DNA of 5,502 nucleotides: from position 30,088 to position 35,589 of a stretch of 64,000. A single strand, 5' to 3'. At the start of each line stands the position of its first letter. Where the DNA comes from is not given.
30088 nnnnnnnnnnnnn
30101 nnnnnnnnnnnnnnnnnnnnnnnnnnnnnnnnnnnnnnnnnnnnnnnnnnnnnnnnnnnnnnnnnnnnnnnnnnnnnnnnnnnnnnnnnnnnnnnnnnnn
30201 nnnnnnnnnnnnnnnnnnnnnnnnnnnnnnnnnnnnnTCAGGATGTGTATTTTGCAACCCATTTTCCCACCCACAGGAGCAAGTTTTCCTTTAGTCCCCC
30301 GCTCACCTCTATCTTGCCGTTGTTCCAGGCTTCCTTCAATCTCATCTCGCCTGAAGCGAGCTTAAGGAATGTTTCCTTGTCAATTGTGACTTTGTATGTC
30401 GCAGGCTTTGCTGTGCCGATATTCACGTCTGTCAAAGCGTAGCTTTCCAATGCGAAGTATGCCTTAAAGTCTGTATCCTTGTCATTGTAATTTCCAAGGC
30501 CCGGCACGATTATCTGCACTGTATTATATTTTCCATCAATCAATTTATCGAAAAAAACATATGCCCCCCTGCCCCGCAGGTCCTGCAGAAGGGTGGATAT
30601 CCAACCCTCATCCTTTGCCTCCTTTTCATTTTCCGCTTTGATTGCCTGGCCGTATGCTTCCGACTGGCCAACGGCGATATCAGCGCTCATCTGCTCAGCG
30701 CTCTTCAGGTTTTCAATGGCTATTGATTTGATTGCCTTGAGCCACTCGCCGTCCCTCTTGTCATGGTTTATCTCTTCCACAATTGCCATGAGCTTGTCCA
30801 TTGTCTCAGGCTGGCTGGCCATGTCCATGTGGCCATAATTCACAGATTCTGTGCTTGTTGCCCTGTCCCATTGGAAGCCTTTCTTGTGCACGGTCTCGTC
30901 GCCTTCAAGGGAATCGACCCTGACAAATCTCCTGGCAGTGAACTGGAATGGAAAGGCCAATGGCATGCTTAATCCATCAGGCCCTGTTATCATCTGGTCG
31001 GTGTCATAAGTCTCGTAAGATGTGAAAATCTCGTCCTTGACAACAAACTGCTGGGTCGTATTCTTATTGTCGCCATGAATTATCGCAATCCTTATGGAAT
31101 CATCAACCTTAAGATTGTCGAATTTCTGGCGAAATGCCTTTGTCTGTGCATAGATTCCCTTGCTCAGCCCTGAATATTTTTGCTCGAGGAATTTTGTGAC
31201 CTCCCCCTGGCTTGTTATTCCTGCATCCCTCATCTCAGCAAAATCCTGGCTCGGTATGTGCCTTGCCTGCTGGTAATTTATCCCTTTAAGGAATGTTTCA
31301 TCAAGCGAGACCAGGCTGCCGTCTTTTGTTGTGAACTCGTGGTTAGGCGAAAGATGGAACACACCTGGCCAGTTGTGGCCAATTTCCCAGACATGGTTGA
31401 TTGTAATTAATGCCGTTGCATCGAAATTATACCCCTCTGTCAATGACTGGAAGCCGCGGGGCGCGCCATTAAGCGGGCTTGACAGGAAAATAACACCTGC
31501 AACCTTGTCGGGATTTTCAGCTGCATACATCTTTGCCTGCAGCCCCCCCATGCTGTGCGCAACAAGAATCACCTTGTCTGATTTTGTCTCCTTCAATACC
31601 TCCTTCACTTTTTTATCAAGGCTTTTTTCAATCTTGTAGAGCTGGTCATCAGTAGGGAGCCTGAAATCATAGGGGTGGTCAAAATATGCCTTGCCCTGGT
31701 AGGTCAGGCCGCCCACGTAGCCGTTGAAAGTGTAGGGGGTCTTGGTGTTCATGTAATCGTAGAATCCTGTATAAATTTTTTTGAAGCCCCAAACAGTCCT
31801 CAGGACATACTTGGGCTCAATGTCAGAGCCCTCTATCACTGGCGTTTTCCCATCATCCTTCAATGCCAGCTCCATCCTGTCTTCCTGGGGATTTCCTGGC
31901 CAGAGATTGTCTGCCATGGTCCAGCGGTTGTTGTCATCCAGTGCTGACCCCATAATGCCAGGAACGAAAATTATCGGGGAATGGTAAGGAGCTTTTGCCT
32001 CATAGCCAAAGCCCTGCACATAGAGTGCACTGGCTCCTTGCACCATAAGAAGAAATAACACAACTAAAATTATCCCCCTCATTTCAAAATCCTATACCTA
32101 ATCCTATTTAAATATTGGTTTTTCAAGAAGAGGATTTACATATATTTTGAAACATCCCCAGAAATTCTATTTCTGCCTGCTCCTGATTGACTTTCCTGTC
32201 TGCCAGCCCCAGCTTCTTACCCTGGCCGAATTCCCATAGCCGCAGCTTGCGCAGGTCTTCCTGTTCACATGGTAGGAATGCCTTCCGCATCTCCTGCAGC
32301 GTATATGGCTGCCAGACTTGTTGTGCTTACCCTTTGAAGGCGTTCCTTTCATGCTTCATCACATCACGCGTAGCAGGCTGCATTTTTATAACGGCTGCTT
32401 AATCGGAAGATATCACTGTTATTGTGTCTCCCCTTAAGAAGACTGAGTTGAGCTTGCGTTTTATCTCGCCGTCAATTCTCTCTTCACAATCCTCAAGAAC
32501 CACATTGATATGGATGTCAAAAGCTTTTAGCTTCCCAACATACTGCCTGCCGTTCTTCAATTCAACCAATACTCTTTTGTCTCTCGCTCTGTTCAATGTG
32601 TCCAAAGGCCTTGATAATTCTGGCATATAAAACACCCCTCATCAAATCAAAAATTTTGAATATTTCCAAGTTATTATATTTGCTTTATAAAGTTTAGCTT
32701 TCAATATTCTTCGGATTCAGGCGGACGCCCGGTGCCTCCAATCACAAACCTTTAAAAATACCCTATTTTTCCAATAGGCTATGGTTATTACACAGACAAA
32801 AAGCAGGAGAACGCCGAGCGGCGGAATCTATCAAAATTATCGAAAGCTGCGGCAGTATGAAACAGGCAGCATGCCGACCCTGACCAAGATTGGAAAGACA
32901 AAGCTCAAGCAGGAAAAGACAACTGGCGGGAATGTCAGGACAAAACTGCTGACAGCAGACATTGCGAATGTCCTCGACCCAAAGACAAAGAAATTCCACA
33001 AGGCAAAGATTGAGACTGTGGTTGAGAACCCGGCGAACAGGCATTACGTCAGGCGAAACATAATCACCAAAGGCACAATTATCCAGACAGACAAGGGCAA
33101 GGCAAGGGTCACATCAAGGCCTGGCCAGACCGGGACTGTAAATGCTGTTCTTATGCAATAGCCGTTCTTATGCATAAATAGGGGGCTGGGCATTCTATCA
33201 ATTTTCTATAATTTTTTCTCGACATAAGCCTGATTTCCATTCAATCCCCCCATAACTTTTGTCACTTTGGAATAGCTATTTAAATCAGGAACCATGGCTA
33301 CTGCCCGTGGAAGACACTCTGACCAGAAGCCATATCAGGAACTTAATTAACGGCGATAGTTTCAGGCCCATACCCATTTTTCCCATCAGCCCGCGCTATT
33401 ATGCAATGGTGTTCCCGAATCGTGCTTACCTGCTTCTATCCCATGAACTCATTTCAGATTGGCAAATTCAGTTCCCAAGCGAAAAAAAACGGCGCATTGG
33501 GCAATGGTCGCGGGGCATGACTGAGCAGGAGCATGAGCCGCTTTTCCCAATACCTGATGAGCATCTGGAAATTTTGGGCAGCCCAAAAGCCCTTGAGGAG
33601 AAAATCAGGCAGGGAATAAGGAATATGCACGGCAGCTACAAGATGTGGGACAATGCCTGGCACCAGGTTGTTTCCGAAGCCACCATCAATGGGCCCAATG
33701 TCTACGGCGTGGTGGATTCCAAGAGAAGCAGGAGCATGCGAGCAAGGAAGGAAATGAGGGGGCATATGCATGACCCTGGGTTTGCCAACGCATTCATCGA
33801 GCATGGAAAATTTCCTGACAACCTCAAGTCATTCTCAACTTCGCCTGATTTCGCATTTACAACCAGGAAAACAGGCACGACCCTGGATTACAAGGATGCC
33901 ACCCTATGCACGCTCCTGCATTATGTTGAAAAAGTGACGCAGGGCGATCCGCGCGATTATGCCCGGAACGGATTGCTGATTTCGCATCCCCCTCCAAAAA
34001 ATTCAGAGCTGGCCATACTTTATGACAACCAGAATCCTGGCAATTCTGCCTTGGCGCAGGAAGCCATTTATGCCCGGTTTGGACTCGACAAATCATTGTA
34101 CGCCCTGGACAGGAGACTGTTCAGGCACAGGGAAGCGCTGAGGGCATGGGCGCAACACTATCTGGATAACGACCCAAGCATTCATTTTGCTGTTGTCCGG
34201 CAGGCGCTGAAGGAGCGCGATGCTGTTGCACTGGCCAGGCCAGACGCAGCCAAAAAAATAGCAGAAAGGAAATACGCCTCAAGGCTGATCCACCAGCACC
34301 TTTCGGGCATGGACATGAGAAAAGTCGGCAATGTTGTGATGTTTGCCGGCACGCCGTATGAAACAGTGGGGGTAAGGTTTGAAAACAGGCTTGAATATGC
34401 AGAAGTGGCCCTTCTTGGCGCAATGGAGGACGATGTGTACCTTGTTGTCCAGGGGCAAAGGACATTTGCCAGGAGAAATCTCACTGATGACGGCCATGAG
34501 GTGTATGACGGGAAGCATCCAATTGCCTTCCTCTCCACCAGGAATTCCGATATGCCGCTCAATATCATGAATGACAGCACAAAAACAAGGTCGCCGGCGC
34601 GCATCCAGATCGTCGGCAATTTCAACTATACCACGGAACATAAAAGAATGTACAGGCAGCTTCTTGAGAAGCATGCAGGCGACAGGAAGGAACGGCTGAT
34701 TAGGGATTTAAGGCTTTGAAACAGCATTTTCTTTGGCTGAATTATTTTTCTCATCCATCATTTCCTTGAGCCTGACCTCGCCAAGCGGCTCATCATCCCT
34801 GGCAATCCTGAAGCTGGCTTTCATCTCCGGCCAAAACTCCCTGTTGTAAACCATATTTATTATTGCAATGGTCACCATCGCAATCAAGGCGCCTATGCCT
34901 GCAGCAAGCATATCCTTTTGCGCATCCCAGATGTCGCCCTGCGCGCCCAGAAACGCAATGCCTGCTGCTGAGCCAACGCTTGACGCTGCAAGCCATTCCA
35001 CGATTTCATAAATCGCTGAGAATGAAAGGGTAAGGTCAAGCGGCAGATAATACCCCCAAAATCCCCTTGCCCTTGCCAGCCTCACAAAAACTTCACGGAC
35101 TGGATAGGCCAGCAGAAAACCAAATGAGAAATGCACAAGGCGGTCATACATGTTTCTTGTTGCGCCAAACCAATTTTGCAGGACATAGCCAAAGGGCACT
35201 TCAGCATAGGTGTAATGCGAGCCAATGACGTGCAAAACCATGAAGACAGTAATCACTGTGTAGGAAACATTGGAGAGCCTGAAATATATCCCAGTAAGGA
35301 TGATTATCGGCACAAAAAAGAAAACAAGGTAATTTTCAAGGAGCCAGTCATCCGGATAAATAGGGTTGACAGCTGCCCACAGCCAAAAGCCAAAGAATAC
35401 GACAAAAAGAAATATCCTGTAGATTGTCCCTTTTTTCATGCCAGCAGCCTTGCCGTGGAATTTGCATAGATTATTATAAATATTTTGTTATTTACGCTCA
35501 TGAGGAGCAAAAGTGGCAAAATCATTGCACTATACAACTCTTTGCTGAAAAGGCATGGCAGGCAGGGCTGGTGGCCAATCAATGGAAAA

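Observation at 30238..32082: Secreted LCAT-family lipase/acyltransferase fused to an SCP2-like lipid-binding domain in an archaeon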

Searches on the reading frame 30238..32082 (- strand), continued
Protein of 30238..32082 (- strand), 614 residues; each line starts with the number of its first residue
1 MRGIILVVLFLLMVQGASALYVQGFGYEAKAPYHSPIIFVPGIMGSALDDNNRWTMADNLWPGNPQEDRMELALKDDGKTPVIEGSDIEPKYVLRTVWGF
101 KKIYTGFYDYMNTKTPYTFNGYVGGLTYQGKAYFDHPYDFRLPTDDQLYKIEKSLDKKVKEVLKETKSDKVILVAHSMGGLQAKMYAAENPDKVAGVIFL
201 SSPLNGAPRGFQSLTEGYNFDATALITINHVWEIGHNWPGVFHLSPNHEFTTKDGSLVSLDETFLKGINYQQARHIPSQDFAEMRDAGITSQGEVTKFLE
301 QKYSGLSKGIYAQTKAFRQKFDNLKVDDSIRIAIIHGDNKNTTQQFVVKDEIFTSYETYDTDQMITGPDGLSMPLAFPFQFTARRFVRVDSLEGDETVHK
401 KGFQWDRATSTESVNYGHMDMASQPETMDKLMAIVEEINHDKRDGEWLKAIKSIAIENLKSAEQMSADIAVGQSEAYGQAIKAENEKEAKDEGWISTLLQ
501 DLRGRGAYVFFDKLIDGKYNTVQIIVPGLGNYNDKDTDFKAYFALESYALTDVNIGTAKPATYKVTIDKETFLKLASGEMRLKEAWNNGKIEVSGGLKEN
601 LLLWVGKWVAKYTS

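Call 70: find_encoding_contigs(protein=P0008, flank=4000, max_places=1)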
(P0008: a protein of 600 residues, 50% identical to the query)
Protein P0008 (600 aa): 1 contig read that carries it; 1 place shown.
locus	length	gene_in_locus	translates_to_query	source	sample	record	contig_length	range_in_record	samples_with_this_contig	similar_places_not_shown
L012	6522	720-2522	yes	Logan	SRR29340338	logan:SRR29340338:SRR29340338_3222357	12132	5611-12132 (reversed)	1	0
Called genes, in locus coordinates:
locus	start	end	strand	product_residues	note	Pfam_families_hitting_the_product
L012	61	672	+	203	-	PF00800:PDT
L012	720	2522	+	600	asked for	PF02450:LCAT, PF00561:Abhydrolase_1, PF07819:PGAP1 (weak), PF12146:Hydrolase_4 (weak)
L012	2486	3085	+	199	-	-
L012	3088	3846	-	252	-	-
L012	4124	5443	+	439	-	PF01547:SBP_bac_1, PF13416:SBP_bac_8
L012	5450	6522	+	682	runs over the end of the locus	PF08269:dCache_2, PF17200:sCache_2, PF17201:Cache_3-Cache_2, PF17200:sCache_2, PF17201:Cache_3-Cache_2, PF00672:HAMP, PF00512:HisKA, PF02518:HATPase_c, +1 more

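Call 78: find_encoding_contigs(protein=P0016, flank=6000, max_places=1)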
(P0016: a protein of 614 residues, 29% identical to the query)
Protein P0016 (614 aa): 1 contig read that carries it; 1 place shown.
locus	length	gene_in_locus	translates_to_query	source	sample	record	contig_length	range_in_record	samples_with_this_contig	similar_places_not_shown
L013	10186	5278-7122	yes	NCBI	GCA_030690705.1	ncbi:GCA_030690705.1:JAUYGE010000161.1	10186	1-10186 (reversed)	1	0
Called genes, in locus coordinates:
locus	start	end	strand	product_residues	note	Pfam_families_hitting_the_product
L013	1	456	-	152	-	PF12441:CopG_antitoxin (weak)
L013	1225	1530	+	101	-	PF13451:zf_Tbcl, PF23477:zf_Tbcl_2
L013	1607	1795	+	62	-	PF01165:Ribosomal_S21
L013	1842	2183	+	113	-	PF00076:RRM_1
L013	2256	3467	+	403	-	PF00270:DEAD, PF04851:ResIII, PF00271:Helicase_C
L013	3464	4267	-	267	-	-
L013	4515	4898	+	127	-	-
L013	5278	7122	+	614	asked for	PF06028:DUF915 (faint), PF02450:LCAT, PF00561:Abhydrolase_1, PF07819:PGAP1, PF12146:Hydrolase_4 (faint)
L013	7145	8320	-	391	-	PF05762:VWA_CoxE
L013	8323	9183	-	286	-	PF00158:Sigma54_activat (faint), PF13191:AAA_16 (weak), PF00004:AAA, PF07724:AAA_2 (weak), PF07728:AAA_5, PF13401:AAA_22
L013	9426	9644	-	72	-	PF07311:Dodecin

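Call 79: find_encoding_contigs(protein=P0030, flank=6000, max_places=1)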
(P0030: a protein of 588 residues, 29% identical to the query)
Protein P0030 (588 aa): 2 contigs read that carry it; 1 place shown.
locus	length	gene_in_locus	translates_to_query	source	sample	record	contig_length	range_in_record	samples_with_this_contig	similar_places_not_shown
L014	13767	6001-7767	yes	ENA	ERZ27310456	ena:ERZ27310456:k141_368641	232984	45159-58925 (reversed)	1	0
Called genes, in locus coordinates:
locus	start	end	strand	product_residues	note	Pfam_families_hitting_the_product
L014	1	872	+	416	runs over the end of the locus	PF01420:Methylase_S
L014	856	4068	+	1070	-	PF04313:HSDR_N, PF00270:DEAD (weak), PF04851:ResIII, PF18766:SWI2_SNF2, PF22679:T1R_D3-like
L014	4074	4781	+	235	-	PF01863:YgjP-like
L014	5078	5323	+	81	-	PF23477:zf_Tbcl_2 (weak)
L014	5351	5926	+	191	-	PF03193:RsgA_GTPase (faint), PF02421:FeoB_N, PF01926:MMR_HSR1, PF00009:GTP_EFTU (weak)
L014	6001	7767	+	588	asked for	PF00561:Abhydrolase_1 (weak), PF02450:LCAT, PF07819:PGAP1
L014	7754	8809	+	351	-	-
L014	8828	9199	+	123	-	PF00903:Glyoxalase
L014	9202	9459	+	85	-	-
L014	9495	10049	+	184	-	PF10755:DUF2585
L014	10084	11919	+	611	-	PF08439:Peptidase_M3_N, PF01432:Peptidase_M3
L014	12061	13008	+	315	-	-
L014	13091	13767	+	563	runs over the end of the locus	PF05970:PIF1, PF13245:AAA_19, PF13401:AAA_22 (weak), PF13604:AAA_30, PF21530:Pif1_2B_dom (weak), PF14493:HTH_40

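Call 80: find_encoding_contigs(protein=P0113, flank=6000, max_places=1)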
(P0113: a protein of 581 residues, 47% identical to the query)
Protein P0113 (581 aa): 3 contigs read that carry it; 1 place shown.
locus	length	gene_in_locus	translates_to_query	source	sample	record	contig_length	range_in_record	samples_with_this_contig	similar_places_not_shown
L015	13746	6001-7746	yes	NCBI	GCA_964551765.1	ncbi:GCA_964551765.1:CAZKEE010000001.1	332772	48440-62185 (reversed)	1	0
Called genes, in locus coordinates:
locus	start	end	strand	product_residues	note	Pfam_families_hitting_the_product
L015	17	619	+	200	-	-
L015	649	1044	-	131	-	-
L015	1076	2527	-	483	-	PF13191:AAA_16 (faint), PF00005:ABC_tran, PF02463:SMC_N (faint), PF03193:RsgA_GTPase (faint), PF13175:AAA_15 (faint), PF13555:AAA_29 (faint), PF13304:AAA_21 (faint), PF00005:ABC_tran, +2 more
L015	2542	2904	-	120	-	PF23477:zf_Tbcl_2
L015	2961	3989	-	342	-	-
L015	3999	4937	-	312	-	-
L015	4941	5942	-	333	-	-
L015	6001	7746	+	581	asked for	PF02450:LCAT, PF00561:Abhydrolase_1 (weak), PF07819:PGAP1 (weak), PF12146:Hydrolase_4 (weak)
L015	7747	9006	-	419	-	PF00180:Iso_dh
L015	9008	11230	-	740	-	PF00330:Aconitase, PF00694:Aconitase_C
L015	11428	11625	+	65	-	PF00313:CSD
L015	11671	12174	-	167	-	PF01625:PMSR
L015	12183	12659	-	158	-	-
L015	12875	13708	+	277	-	PF24827:AstE_AspA_cat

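Call 82: list_cluster_members(proteins=[L008:2250-3281:+, L008:7434-7976:+, L013:2256-3467:+, L013:1607-1795:+, L014:10084-11919:+, L014:5351-5926:+, L015:9008-11230:-, L015:7747-9006:-, L003:1018-2931:+, L012:4124-5443:+])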
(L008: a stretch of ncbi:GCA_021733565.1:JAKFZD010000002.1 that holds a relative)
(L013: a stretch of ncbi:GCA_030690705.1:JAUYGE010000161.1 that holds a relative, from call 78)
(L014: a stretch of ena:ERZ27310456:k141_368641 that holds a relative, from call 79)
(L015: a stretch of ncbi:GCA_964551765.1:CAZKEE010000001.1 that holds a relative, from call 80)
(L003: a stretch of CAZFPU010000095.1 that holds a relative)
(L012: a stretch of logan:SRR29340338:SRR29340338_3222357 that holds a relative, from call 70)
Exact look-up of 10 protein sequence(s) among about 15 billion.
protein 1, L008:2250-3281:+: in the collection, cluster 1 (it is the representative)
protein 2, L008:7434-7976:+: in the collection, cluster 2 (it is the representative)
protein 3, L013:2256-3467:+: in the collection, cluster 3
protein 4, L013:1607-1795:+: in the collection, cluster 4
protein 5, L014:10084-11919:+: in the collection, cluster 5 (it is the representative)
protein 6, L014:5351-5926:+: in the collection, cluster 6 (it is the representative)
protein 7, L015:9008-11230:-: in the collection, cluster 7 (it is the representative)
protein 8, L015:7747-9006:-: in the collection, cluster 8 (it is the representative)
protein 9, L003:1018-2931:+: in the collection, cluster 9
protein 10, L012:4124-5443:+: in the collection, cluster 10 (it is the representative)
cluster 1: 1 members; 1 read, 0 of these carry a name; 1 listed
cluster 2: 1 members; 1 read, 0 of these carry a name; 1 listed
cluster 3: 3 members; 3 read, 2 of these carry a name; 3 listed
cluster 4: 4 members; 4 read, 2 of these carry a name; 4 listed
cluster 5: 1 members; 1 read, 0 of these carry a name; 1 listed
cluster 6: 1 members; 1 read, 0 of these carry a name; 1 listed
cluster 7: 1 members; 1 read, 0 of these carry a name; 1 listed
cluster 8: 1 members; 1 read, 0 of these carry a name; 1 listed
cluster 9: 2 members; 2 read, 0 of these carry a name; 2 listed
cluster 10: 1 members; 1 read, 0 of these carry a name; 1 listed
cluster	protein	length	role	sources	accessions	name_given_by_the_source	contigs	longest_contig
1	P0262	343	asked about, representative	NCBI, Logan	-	-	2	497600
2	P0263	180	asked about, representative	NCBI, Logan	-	-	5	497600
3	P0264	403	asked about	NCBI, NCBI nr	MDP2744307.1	MAG: DEAD/DEAH box helicase [Dehalococcoidia bacterium] | DEAD/DEAH box helicase [Dehalococcoidia bacterium]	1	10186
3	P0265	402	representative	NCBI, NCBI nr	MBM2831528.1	MAG: ATP-dependent helicase RhlE [Dehalococcoidia bacterium] | ATP-dependent helicase RhlE [Dehalococcoidia bacterium]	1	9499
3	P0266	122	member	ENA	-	-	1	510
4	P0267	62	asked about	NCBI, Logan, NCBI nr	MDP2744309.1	MAG: 30S ribosomal protein S21 [Dehalococcoidia bacterium] | 30S ribosomal protein S21 [Dehalococcoidia bacterium]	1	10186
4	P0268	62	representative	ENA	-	-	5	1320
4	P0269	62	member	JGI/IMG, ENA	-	ribosomal protein S21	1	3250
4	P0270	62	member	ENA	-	-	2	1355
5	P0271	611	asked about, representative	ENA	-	-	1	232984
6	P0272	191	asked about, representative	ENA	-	-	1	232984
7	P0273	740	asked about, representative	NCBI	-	-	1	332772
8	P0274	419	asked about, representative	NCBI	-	-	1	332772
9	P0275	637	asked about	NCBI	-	-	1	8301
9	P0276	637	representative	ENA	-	-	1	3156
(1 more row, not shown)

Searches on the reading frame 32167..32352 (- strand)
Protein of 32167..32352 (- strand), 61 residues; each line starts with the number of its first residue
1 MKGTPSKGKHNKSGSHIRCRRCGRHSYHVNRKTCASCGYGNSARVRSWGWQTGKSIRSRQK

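Call 105: search_protein_families(library=pfam, proteins=[window:32167-32352:-], max_evalue=0.001)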
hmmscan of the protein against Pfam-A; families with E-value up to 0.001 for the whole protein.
window:32167-32352:- (61 aa): 1 family
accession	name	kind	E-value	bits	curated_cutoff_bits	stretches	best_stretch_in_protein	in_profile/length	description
PF01907.25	Ribosomal_L37e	-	8.7e-21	74.2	27.6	1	1-52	1-50/53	Ribosomal protein L37e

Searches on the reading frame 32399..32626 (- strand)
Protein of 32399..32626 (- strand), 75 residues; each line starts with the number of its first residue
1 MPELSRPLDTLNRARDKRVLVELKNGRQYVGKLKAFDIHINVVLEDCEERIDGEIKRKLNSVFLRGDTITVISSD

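Call 105: search_protein_families(library=pfam, proteins=[window:32399-32626:-], max_evalue=0.001)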
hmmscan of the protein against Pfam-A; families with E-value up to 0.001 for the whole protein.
window:32399-32626:- (75 aa): 1 family
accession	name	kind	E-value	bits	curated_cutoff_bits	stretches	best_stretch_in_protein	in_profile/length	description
PF01423.28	LSM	-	4.7e-24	84.3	23.4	1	10-73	2-65/66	LSM domain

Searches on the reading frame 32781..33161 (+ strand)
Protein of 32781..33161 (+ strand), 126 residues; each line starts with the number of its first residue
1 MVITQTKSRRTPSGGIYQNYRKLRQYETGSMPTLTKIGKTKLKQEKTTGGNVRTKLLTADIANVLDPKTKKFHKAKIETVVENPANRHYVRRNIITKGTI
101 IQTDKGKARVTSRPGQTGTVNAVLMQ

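Call 8: search_protein_families(library=pfam, proteins=[window:32781-33161:+], max_evalue=0.01)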
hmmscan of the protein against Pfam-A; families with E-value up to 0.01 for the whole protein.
window:32781-33161:+ (126 aa): 1 family
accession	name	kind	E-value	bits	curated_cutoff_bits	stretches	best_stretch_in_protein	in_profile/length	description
PF01201.27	Ribosomal_S8e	-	6.9e-38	130.4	30.2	1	5-125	2-133/133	Ribosomal protein S8e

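Call 32: list_cluster_members(proteins=[P0001, window:32781-33161:+, window:9988-11511:-, window:12750-14288:-, P0003, P0006, P0007, P0010, P0020, P0029])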
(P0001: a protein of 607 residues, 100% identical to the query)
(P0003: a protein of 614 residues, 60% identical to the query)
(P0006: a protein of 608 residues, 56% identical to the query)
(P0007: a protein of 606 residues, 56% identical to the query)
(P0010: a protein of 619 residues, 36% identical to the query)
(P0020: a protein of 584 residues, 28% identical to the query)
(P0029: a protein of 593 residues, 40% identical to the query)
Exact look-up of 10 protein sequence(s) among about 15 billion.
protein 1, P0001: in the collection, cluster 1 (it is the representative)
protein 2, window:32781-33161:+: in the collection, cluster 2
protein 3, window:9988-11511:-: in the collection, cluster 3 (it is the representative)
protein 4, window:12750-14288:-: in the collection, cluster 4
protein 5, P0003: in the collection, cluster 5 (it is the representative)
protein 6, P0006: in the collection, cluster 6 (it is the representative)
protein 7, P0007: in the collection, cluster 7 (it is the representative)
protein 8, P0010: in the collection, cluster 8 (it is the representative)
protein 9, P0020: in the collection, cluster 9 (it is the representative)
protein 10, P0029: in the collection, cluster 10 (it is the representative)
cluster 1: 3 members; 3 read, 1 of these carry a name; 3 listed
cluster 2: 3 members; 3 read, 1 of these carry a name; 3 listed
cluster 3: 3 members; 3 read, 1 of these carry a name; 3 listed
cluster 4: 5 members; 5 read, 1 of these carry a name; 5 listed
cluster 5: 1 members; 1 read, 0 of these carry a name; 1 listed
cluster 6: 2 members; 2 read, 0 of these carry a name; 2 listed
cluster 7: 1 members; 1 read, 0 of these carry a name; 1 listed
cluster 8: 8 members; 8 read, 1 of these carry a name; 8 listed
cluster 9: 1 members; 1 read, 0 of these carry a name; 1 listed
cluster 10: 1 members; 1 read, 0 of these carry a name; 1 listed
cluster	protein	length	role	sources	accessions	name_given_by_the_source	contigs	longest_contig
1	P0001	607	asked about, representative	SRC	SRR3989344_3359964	-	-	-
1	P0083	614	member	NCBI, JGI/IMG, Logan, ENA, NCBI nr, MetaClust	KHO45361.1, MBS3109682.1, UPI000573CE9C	MAG: hypothetical protein QS98_C0011G0056 [archaeon GW2011_AR3] | status=active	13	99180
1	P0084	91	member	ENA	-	-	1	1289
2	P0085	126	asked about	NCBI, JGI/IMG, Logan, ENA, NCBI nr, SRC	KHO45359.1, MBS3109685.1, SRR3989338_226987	MAG: small subunit ribosomal protein S8e [archaeon GW2011_AR3]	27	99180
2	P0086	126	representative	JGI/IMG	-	-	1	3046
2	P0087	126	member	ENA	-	-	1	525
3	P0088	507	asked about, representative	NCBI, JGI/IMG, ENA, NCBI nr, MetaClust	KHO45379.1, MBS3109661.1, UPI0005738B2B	MAG: hypothetical protein QS98_C0011G0074 [archaeon GW2011_AR3] | status=active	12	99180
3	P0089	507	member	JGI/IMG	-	-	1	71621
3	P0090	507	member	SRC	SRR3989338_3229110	-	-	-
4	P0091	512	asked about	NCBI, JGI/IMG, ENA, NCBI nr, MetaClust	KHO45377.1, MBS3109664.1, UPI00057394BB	MAG: 2,3-bisphosphoglycerate-independent phosphoglycerate mutase [archaeon GW2011_AR3] | status=active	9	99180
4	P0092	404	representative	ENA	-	-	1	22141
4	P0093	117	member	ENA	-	-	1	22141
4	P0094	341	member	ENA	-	-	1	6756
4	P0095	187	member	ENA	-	-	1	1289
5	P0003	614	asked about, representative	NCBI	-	-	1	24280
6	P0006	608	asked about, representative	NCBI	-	-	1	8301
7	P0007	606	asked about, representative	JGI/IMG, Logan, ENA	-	-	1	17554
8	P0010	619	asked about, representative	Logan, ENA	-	-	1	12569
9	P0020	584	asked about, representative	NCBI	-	-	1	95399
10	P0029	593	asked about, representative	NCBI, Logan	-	-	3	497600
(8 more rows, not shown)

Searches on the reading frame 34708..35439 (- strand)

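Call 8: search_protein_families(library=pfam, proteins=[window:34708-35439:-], max_evalue=0.01)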
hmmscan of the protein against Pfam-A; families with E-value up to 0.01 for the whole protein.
window:34708-35439:- (243 aa): 1 family
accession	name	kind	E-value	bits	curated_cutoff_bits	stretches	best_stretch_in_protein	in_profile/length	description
PF09997.14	DUF2238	-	4.2e-51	172.9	26.4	1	41-180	2-140/140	Predicted membrane protein (DUF2238)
